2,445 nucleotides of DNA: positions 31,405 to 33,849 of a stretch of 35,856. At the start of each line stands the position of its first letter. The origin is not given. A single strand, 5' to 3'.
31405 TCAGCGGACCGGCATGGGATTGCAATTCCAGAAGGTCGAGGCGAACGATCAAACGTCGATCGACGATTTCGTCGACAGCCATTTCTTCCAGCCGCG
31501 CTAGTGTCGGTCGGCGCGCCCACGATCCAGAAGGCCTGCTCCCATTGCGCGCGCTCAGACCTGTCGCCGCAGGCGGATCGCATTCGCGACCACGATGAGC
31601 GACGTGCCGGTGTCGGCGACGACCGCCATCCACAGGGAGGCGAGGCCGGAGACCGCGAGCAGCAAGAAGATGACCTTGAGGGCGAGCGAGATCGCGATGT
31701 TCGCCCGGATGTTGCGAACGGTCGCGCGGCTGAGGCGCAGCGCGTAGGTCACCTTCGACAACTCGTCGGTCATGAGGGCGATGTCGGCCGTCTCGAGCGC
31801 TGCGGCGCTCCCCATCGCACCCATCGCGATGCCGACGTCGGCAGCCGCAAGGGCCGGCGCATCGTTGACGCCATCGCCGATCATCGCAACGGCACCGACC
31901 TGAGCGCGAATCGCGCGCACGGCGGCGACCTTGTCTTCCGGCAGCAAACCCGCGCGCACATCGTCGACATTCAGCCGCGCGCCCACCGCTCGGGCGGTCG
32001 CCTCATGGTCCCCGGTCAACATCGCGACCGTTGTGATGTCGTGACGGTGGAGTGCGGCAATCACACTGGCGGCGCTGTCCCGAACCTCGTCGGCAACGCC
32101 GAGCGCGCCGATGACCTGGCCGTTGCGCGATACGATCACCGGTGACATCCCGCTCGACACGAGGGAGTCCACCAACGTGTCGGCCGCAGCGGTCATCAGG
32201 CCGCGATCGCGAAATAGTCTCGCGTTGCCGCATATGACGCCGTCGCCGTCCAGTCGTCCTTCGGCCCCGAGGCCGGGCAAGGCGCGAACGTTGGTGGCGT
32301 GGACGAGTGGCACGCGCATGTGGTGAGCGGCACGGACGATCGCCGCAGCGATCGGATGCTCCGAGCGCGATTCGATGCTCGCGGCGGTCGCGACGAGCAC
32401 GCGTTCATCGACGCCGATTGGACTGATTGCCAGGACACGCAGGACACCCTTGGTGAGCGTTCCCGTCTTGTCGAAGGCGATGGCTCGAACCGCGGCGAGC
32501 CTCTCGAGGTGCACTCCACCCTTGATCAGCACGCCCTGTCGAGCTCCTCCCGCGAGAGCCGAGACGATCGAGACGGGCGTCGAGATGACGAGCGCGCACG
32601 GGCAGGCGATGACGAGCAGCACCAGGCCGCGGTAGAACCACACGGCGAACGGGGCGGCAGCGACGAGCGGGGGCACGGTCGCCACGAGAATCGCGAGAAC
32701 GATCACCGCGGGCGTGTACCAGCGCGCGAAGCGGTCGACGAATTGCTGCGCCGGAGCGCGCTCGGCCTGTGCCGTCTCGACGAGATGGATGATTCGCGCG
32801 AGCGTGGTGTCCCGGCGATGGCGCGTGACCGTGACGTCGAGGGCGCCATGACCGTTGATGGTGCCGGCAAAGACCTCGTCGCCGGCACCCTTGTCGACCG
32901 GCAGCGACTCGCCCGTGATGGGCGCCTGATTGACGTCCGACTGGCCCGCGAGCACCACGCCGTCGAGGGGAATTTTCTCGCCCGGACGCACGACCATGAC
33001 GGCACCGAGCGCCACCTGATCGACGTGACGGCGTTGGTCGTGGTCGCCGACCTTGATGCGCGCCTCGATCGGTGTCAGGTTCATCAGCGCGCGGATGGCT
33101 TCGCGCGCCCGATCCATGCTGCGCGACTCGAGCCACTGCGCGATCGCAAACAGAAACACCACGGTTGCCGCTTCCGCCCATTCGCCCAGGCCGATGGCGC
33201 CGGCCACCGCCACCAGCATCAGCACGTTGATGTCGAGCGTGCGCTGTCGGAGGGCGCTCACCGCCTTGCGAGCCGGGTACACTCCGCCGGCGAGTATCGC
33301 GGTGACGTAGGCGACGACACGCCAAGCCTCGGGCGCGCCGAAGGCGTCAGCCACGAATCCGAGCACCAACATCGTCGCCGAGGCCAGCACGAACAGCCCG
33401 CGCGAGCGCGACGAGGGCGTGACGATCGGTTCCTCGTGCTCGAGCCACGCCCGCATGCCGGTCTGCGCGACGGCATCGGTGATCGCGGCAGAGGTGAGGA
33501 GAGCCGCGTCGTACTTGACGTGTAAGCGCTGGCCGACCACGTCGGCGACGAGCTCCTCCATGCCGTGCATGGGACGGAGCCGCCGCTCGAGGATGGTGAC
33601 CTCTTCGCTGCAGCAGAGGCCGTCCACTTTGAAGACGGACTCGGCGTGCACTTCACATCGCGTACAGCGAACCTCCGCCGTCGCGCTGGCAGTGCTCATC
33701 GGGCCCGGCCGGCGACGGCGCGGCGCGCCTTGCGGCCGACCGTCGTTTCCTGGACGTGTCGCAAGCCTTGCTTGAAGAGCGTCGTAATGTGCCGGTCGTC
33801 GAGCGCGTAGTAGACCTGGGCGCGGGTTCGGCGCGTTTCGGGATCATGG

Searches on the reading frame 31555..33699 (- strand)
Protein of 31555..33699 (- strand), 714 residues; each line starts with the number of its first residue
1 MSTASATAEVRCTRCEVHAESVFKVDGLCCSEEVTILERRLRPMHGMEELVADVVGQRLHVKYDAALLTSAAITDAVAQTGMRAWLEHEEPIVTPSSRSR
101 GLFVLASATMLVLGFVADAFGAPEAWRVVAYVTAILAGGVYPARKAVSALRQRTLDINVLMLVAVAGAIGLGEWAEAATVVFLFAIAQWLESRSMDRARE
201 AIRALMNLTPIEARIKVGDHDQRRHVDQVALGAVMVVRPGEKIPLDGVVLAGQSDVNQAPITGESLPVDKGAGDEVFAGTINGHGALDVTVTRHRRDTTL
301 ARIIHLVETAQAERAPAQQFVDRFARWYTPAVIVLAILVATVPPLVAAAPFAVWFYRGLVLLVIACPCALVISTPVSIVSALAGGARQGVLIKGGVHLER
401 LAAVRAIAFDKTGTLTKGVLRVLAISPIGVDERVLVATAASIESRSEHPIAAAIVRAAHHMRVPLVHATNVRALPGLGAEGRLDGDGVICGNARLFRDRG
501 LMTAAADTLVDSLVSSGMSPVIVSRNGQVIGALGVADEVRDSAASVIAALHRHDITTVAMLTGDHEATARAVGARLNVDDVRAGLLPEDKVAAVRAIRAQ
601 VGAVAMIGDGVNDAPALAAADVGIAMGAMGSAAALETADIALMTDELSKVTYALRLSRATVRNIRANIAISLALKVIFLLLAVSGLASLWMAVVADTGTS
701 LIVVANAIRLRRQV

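Call 76: search_protein_families(library=pfam, proteins=[window:31555-33699:-], max_evalue=0.00001)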
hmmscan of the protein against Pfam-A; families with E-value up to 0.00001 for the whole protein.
window:31555-33699:- (714 aa): 2 families
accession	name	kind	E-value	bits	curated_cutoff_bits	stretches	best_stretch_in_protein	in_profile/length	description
PF00122.25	E1-E2_ATPase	-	1e-51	175.5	28.1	1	208-387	2-180/181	E1-E2 ATPase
PF00702.32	Hydrolase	-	1.1e-29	104.7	26.4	1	404-621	1-191/191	haloacid dehalogenase-like hydrolase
